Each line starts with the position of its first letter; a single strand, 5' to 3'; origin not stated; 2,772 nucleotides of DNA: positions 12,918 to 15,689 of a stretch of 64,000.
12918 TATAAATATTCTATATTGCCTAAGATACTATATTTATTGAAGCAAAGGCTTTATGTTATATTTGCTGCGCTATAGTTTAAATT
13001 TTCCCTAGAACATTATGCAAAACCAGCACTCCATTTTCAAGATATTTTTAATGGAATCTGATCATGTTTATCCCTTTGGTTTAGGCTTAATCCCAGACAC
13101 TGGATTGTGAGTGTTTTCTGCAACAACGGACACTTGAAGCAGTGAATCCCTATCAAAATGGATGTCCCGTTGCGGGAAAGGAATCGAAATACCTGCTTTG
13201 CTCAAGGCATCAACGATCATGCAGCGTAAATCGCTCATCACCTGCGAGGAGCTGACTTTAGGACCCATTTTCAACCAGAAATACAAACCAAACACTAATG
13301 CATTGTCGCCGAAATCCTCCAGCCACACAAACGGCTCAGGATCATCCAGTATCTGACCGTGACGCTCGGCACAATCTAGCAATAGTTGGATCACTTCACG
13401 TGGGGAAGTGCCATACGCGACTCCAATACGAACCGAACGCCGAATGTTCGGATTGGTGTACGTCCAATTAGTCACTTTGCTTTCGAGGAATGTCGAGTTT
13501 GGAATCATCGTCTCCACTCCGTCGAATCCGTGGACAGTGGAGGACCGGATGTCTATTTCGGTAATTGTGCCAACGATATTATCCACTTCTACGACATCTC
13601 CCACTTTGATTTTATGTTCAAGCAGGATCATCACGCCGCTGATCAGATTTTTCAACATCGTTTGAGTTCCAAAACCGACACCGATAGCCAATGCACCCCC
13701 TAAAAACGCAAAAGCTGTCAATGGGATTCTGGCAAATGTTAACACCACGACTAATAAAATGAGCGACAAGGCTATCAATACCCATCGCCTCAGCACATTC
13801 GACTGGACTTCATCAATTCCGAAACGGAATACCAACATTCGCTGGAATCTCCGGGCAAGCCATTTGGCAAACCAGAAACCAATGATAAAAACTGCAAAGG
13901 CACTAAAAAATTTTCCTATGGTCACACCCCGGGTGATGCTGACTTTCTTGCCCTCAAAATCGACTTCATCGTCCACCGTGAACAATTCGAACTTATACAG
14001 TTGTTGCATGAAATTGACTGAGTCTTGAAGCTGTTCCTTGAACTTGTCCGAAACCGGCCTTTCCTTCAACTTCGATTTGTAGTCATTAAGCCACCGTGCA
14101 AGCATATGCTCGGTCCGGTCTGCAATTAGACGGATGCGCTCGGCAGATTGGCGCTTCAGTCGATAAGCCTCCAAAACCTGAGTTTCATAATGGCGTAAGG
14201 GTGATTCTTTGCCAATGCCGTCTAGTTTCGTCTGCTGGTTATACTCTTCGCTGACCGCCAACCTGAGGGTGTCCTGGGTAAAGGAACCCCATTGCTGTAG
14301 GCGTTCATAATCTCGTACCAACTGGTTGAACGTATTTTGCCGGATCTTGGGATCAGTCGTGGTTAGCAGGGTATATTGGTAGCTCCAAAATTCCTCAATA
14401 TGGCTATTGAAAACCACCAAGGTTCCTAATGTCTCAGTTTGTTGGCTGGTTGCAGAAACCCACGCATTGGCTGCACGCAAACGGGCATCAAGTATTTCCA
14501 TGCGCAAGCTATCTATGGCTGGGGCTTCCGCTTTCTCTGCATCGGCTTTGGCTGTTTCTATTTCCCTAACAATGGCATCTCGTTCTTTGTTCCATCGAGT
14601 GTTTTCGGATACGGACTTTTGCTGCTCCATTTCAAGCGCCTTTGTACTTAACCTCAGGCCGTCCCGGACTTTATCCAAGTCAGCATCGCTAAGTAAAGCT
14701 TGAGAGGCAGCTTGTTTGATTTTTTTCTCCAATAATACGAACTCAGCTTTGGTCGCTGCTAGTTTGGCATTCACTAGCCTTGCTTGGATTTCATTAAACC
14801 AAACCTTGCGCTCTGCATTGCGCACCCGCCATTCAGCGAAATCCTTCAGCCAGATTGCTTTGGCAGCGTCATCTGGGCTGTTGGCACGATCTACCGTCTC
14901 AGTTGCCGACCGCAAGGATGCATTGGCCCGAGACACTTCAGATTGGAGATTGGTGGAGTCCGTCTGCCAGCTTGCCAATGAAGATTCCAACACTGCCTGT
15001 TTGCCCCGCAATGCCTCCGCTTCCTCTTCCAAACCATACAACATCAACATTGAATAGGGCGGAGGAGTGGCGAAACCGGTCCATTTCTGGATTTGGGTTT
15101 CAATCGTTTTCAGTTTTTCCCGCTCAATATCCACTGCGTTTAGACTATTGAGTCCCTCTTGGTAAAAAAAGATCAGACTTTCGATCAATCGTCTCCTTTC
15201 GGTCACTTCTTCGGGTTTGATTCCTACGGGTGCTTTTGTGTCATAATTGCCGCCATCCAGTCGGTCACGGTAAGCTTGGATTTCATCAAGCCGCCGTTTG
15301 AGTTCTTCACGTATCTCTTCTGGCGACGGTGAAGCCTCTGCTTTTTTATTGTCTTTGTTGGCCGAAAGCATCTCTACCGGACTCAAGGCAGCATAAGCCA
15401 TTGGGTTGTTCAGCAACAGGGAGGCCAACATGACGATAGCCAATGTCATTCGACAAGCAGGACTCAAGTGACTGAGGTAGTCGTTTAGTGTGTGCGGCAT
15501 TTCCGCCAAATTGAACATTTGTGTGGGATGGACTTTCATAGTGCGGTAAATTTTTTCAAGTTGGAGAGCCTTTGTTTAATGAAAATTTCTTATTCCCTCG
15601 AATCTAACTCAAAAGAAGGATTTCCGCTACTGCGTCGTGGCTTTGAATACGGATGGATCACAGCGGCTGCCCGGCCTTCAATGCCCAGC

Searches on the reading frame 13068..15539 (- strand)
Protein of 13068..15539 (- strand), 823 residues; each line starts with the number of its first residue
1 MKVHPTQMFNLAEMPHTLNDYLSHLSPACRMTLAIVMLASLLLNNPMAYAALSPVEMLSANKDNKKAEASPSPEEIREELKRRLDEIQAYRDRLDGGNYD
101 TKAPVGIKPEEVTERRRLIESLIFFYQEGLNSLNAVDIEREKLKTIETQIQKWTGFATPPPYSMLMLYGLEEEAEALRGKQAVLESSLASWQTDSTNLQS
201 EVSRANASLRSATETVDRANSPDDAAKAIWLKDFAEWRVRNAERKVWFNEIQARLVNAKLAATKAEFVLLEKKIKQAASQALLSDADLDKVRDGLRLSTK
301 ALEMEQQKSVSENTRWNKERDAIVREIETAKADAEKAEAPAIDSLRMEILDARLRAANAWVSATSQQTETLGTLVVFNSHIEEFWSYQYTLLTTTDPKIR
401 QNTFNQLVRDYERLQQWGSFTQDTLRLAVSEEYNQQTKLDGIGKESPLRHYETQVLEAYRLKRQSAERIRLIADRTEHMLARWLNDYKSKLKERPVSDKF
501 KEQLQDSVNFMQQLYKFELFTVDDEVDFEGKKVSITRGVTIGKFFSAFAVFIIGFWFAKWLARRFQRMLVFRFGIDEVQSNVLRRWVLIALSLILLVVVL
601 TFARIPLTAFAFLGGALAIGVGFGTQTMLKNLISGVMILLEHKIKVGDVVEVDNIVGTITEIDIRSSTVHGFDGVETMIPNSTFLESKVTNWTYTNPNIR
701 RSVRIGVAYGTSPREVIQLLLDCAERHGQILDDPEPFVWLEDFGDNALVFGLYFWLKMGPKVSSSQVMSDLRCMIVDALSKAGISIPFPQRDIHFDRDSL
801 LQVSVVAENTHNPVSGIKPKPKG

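Call 47: search_protein_families(library=pfam, proteins=[window:13068-15539:-], max_evalue=0.00001)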
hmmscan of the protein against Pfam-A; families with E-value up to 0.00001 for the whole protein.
window:13068-15539:- (823 aa): 2 families
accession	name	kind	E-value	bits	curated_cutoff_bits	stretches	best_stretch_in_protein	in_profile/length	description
PF00924.24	MS_channel_2nd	-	1.2e-19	70.6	20.2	1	628-693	2-67/68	Mechanosensitive ion channel, beta-domain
PF21082.3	MS_channel_3rd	-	2e-12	47.8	21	1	703-786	3-88/88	Mechanosensitive ion channel MscS, C-terminal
